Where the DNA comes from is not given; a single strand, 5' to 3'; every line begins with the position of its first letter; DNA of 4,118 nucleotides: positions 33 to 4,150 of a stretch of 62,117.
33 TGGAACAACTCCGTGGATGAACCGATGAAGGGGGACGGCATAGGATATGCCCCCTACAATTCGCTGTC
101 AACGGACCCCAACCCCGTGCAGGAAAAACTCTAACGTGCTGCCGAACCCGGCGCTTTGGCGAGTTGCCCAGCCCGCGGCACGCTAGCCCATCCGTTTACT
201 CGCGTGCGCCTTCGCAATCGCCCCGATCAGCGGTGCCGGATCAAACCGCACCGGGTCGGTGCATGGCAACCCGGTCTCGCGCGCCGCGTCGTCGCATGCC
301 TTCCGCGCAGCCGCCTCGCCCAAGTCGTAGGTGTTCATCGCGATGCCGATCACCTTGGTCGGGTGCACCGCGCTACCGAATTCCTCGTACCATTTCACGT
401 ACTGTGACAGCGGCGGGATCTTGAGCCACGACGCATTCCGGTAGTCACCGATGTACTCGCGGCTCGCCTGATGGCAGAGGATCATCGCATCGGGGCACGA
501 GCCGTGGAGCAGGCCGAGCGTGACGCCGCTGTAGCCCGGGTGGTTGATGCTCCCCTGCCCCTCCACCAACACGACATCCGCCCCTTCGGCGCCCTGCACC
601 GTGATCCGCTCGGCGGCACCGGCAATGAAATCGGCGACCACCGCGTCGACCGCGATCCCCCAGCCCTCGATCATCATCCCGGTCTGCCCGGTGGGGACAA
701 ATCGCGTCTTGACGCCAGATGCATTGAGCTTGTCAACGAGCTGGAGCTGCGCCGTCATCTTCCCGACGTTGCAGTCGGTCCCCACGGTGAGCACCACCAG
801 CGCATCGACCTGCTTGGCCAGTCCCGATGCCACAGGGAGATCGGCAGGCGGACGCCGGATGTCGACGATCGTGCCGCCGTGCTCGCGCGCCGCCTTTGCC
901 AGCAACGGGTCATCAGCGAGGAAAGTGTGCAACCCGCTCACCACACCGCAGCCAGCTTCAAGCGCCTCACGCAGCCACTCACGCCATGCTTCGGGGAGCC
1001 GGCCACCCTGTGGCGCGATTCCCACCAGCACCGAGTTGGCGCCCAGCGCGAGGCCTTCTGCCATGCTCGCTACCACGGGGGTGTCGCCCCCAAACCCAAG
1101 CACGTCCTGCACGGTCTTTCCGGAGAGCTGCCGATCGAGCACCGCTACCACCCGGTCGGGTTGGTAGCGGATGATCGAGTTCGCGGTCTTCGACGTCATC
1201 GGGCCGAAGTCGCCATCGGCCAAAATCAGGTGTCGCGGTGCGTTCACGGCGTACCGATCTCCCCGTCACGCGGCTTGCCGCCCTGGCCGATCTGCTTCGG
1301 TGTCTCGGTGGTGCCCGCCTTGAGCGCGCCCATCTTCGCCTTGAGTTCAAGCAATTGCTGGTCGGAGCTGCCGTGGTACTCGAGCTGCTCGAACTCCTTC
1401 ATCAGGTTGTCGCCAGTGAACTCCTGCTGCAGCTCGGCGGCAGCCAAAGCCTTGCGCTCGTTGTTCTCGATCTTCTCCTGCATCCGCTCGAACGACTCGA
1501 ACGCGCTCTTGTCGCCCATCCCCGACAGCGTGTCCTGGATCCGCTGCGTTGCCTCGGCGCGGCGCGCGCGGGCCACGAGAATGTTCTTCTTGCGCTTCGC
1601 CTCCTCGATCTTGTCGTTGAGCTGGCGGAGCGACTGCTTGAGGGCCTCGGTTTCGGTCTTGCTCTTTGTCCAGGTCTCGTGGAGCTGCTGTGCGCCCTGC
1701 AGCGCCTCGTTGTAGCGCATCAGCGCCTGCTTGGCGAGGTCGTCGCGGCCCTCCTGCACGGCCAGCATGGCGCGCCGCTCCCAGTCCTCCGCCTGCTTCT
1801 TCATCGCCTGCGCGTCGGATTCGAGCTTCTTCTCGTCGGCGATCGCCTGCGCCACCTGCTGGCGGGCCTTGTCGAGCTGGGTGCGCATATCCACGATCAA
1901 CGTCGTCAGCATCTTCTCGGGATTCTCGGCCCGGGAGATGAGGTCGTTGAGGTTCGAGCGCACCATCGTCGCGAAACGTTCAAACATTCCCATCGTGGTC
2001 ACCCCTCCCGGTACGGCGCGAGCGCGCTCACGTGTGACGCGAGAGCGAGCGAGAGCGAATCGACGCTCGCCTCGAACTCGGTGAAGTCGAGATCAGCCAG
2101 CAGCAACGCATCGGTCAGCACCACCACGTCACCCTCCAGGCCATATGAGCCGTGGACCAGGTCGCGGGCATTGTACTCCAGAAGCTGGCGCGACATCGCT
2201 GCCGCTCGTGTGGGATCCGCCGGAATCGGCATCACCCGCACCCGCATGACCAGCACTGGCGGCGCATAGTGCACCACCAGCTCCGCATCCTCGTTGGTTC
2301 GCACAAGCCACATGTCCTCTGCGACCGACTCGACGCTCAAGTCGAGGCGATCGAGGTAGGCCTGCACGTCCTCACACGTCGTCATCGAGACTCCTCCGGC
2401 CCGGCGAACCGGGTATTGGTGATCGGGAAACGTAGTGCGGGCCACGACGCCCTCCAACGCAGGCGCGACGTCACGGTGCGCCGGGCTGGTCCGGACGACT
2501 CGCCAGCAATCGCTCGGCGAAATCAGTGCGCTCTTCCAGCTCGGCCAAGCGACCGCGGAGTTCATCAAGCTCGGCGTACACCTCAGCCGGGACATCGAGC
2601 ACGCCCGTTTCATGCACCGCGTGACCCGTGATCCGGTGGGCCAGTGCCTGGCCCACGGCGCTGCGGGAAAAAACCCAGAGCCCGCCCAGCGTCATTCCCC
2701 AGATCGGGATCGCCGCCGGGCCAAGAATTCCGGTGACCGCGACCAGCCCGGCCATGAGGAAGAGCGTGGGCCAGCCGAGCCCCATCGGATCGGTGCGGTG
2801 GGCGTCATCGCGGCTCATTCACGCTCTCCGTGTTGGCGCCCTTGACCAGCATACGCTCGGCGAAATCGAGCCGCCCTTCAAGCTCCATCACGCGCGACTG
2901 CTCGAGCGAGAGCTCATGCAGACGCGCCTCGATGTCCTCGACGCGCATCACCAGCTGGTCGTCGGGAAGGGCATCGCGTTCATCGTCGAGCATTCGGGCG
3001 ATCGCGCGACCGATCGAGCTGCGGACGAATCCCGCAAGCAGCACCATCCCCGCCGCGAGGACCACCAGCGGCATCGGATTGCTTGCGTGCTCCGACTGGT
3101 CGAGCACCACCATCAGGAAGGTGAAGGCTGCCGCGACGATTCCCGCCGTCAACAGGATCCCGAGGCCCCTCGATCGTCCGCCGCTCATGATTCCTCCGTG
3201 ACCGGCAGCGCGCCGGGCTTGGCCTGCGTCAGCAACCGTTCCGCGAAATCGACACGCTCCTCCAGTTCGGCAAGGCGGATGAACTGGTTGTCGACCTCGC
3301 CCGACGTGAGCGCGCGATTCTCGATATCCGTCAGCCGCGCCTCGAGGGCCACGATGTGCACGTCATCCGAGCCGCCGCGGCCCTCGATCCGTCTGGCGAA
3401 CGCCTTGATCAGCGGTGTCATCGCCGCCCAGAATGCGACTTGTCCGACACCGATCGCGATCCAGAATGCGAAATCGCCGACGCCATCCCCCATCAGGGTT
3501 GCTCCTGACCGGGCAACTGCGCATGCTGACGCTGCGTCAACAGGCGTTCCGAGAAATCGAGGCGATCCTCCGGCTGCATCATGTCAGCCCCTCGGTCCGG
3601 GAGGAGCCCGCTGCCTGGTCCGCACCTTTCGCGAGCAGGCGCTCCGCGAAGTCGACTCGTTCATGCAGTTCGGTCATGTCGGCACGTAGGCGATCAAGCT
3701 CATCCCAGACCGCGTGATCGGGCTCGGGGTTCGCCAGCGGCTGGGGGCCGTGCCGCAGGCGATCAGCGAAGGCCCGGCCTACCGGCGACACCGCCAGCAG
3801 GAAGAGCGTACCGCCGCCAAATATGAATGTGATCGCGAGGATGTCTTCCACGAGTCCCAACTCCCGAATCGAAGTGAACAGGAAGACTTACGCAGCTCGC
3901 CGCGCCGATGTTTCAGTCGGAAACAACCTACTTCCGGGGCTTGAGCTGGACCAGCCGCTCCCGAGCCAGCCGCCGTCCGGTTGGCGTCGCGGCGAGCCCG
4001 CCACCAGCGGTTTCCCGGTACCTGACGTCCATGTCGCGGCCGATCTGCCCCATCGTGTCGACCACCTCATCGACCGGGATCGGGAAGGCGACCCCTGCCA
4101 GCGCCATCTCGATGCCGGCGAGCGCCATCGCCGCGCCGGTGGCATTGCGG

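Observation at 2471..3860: Tandem array of translationally coupled mini-membrane genes sharing a C-terminal R-x-DFAERLL motif, immediately upstream of ybjN-like/pspA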

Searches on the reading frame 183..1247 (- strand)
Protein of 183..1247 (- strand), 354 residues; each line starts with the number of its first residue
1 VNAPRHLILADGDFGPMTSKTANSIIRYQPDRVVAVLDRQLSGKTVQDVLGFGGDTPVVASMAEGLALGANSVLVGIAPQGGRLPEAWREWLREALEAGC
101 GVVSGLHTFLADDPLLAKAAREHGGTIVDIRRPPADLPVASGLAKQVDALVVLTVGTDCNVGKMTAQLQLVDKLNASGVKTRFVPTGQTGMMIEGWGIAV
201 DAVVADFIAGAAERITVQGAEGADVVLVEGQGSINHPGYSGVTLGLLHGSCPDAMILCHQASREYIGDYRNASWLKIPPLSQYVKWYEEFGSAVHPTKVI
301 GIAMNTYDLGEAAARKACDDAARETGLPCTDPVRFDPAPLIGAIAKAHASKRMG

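Call 3: search_protein_families(library=pfam, max_evalue=1, proteins=[window:183-1247:-])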
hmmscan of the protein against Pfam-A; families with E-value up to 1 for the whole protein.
window:183-1247:- (354 aa): 2 families
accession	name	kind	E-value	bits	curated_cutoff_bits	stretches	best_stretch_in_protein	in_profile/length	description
PF07755.17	DUF1611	-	3.5e-72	242.5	25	1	139-340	2-200/201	Domain of unknown function (DUF1611_C) P-loop domain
PF17396.8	DUF1611_N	-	4.7e-30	104.2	22.6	1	40-133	2-95/95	Domain of unknown function (DUF1611_N) Rossmann-like domain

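Call 4: search_protein_families(library=ncbifam, max_evalue=1, proteins=[window:183-1247:-])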
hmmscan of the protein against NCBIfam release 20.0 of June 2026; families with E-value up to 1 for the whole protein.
window:183-1247:- (354 aa): 2 families
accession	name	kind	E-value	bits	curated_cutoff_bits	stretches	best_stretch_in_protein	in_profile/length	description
NF041892.1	DgcN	equivalog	5e-83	278.8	480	1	15-341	11-323/326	N-acetyltransferase DgcN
TIGR00347.1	bioD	equivalog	0.015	15.4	83.3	1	155-191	3-39/166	dethiobiotin synthase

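Call 80: search_protein_families(library=padloc, max_evalue=0.01, proteins=[window:183-1247:-])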
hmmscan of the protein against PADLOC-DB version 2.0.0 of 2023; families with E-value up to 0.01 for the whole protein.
window:183-1247:- (354 aa): 0 families

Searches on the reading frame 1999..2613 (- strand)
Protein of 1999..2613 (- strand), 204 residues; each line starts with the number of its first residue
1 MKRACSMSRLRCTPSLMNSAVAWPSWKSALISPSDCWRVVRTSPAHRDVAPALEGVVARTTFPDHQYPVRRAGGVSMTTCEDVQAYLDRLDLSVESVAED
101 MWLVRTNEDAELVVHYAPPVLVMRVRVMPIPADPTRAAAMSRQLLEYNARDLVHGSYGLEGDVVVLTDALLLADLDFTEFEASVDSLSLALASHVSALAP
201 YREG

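Call 3: search_protein_families(library=pfam, max_evalue=1, proteins=[window:1999-2613:-])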
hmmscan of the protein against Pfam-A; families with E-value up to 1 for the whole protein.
window:1999-2613:- (204 aa): 2 families
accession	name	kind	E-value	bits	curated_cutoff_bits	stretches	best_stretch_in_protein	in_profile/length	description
PF22550.1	CesT_Tir_1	-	5.8e-27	94.7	27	1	79-201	4-128/131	CesT_Tir_1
PF10722.14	YbjN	-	0.00063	20.4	22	1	81-191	3-117/126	Putative bacterial sensory transduction regulator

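Call 4: search_protein_families(library=ncbifam, max_evalue=1, proteins=[window:1999-2613:-])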
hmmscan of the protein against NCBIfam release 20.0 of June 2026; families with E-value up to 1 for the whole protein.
window:1999-2613:- (204 aa): 0 families

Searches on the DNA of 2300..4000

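Call 74: search_rna_families(source=window, start=2300, end=4000, threshold=evalue, max_evalue=1)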
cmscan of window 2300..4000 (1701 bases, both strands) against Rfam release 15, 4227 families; matches with E-value up to 1: 0.
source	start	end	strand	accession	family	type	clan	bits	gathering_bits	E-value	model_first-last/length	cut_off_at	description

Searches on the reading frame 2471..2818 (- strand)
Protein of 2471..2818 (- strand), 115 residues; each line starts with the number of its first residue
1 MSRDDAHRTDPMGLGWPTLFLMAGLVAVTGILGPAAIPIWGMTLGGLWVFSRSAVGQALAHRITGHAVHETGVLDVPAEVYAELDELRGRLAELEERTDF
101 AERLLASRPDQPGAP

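Call 3: search_protein_families(library=pfam, max_evalue=1, proteins=[window:2471-2818:-])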
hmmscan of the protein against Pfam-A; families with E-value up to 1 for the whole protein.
window:2471-2818:- (115 aa): 1 family
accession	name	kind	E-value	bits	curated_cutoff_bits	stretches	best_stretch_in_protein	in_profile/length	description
PF08990.16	Docking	-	0.045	13.9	20.9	1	82-96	15-29/29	Erythronolide synthase docking domain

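Call 4: search_protein_families(library=ncbifam, max_evalue=1, proteins=[window:2471-2818:-])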
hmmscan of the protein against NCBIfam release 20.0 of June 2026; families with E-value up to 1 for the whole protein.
window:2471-2818:- (115 aa): 0 families

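Call 80: search_protein_families(library=padloc, max_evalue=0.01, proteins=[window:2471-2818:-])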
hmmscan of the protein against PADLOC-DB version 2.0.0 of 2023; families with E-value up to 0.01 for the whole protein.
window:2471-2818:- (115 aa): 0 families

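Call 81: search_protein_families(library=phrogs, max_evalue=0.01, proteins=[window:2471-2818:-])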
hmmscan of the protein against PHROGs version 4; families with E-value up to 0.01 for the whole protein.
window:2471-2818:- (115 aa): 0 families

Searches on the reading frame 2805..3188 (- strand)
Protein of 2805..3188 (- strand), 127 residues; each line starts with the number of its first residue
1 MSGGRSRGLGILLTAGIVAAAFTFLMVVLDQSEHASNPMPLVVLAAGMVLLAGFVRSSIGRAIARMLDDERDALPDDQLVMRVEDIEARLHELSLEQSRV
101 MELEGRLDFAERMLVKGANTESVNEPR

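Call 3: search_protein_families(library=pfam, max_evalue=1, proteins=[window:2805-3188:-])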
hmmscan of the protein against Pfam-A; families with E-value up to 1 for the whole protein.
window:2805-3188:- (127 aa): 2 families
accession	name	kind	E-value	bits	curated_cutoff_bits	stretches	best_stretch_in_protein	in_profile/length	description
PF20176.3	DUF6541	-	0.066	11.9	29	1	5-71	16-83/646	Family of unknown function (DUF6541)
PF04508.17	Pox_A_type_inc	-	0.5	10.7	21.4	0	92-108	2-18/23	Viral A-type inclusion protein repeat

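Call 4: search_protein_families(library=ncbifam, max_evalue=1, proteins=[window:2805-3188:-])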
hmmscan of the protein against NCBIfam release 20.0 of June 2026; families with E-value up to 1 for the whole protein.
window:2805-3188:- (127 aa): 0 families

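Call 20: search_protein_families(library=ncbifam, alignment_id=A2, max_evalue=0.1)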
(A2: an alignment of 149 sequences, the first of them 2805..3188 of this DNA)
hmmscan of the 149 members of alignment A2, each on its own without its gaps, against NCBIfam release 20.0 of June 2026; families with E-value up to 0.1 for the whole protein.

A. member 1, window:2805-3188:- (127 aa): 0 families

B. families by the number of members that match (of 149 scanned): 97 families (the first 25 are shown)
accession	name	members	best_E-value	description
TIGR02976.1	phageshock_pspB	43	3e-06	envelope stress response membrane protein PspB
NF040576.1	T2SS_GspM_XpsM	27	0.0014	type II secretion system protein GspM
TIGR03142.1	cytochro_ccmI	18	4.8e-05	c-type cytochrome biogenesis protein CcmI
NF009648.0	PRK13182.1-4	16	0.0059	chromosome-anchoring protein RacA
NF002024.0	PRK00846.1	12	0.021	hypothetical protein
TIGR01149.1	mtrG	7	0.0081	tetrahydromethanopterin S-methyltransferase subunit MtrG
NF045487.1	ASRP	5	0.051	archaea-specific SMC-related protein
TIGR03789.1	pdsO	4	0.0034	sortase-associated OmpA-like protein PdsO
NF002556.0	PRK02119.1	4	0.0046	hypothetical protein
NF043058.1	T4SS_LegC2C7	4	0.0059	LegC2/C7 family Dot/Icm T4SS effector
NF006993.0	PRK09458.1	3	0.027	envelope stress response membrane protein PspB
NF005411.0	PRK06975.1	2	0.001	fused uroporphyrinogen-III synthase HemD/membrane protein HemX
NF047839.1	PspM_Rv2743c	2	0.0046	phage shock envelope stress response protein PspM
NF009647.0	PRK13182.1-2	2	0.017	chromosome-anchoring protein RacA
NF009344.0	PRK12705.1-1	2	0.017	hypothetical protein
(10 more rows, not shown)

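Call 21: search_protein_families(library=pfam, alignment_id=A2, max_evalue=0.1)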
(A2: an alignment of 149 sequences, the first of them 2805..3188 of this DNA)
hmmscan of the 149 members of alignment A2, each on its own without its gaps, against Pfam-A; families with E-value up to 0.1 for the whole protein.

A. member 1, window:2805-3188:- (127 aa): 1 family
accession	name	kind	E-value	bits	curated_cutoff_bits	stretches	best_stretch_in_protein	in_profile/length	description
PF20176.3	DUF6541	-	0.066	11.9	29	1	5-71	16-83/646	Family of unknown function (DUF6541)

B. families by the number of members that match (of 149 scanned): 134 families (the first 25 are shown)
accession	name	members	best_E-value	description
PF23991.1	DUF7310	13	0.024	Coiled-coil region of unknown function (DUF7310)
PF20537.3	DUF6752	11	2.4e-05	Domain of unknown function (DUF6752)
PF19111.5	DUF5798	8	0.0064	Family of unknown function (DUF5798)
PF14077.11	WD40_alt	8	0.0068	Alternative WD40 repeat motif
PF16326.10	ABC_tran_CTD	8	0.014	ABC transporter C-terminal domain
PF20315.3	DUF6611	6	0.0013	Family of unknown function (DUF6611)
PF08954.16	Trimer_CC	6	0.0074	Trimerisation motif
PF24583.1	DUF7610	6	0.015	Domain of unknown function (DUF7610)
PF22120.2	T6SS_Tse3_N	4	0.002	T6SS, Peptidoglycan muramidase Tse3, N-terminal domain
PF16331.10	TolA_bind_tri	4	0.0032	TolA binding protein trimerisation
PF12313.13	NPR1_like_C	4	0.0034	NPR1/NIM1 like defence protein C terminal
PF04508.17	Pox_A_type_inc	4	0.004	Viral A-type inclusion protein repeat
PF25526.1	LIP-1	4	0.0099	Liprin-alpha-like coiled coil domain 2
PF08990.16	Docking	4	0.012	Erythronolide synthase docking domain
PF16808.10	PKcGMP_CC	3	4.6e-05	Coiled-coil N-terminus of cGMP-dependent protein kinase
PF06667.17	PspB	3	0.017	Phage shock protein B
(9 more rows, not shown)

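Call 39: find_related_loci(query=A2, collection=viral_contigs, flank=5000)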
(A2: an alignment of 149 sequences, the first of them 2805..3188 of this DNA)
Query A2 (127 aa) in viral_contigs; peptide patterns used: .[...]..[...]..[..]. (x = any residue, [..] = any of these).
2 stretches matched a pattern, but none encodes a relative of the query by tblastn (E <= 1e-3).

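Call 46: predict_structure(alignment_id=A2)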
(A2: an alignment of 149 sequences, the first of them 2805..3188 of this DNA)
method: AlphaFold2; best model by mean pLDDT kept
length: 127 residues; sequences in the alignment: 149
mean_pLDDT: 88.0   pTM: 0.47
mean pLDDT of the five models: 88.0, 87.4, 87.1, 85.9, 85.3
residues with pLDDT >= 90: 71; 70-90: 45; 50-70: 10; < 50: 1
segments of 3 or more residues with pLDDT < 50: none
pLDDT, mean of each block of 10 residues (from residue 1): 74 92 91 84 92 92 82 72 96 98 98 93 76
secondary structure, 60 per line:
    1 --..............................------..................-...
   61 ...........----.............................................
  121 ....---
elements in order: H3-32 H39-56 H58-71 H76-124

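Call 48: search_solved_structures(query=A2, max_evalue=1)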
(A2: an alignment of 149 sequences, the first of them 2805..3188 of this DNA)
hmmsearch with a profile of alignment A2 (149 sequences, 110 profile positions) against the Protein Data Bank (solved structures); distinct sequences matched with E-value up to 1: 6.
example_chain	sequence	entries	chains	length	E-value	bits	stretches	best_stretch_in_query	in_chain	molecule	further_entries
3jqh_A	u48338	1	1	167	0.0019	21.1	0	61-83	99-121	C-type lectin domain family 4 member M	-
6b1t_Q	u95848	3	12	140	0.042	16.8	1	14-82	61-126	Hexon-interlacing protein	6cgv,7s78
3pjs_K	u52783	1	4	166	0.044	16.7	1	22-94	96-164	Voltage-gated potassium channel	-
6scn_A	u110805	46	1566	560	0.16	14.9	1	19-76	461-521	Flagellar M-ring protein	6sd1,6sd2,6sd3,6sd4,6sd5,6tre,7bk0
3he4_B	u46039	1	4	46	0.22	14.4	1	58-87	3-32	SYNZIP5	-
2jah_A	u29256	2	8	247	0.25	14.3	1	26-81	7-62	CLAVULANIC ACID DEHYDROGENASE | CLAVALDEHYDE DEHYDROGENASE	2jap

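Call 50: fold_search(model_id=the predicted structure, library=pdb)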
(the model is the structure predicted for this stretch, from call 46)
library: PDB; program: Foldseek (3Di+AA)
matches with E <= 10: 0; with E <= 0.001: 0
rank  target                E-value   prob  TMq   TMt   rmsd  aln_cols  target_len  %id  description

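Call 80: search_protein_families(library=padloc, max_evalue=0.01, proteins=[window:2805-3188:-])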
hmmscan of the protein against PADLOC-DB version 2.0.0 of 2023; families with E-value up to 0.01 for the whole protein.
window:2805-3188:- (127 aa): 0 families

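Call 81: search_protein_families(library=phrogs, max_evalue=0.01, proteins=[window:2805-3188:-])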
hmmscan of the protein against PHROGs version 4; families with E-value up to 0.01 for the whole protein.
window:2805-3188:- (127 aa): 1 family
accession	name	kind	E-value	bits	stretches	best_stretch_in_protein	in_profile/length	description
phrog_3413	-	unknown function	0.0026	19.1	0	39-93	7-55/106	-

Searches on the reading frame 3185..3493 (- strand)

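Call 3: search_protein_families(library=pfam, max_evalue=1, proteins=[window:3185-3493:-])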
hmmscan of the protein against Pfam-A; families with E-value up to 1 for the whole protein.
window:3185-3493:- (102 aa): 0 families

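Call 4: search_protein_families(library=ncbifam, max_evalue=1, proteins=[window:3185-3493:-])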
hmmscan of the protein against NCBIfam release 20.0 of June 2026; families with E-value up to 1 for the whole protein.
window:3185-3493:- (102 aa): 2 families
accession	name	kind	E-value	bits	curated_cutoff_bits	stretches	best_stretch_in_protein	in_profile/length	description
NF007439.0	PRK09986.1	equivalog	0.055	12.8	290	1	12-91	99-171/296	LysR family transcriptional regulator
NF002024.0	PRK00846.1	equivalog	0.15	12.3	90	0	72-90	14-32/78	hypothetical protein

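Call 80: search_protein_families(library=padloc, max_evalue=0.01, proteins=[window:3185-3493:-])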
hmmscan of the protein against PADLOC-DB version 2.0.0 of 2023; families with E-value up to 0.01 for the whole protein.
window:3185-3493:- (102 aa): 0 families

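Call 81: search_protein_families(library=phrogs, max_evalue=0.01, proteins=[window:3185-3493:-])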
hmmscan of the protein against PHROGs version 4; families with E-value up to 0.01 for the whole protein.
window:3185-3493:- (102 aa): 0 families
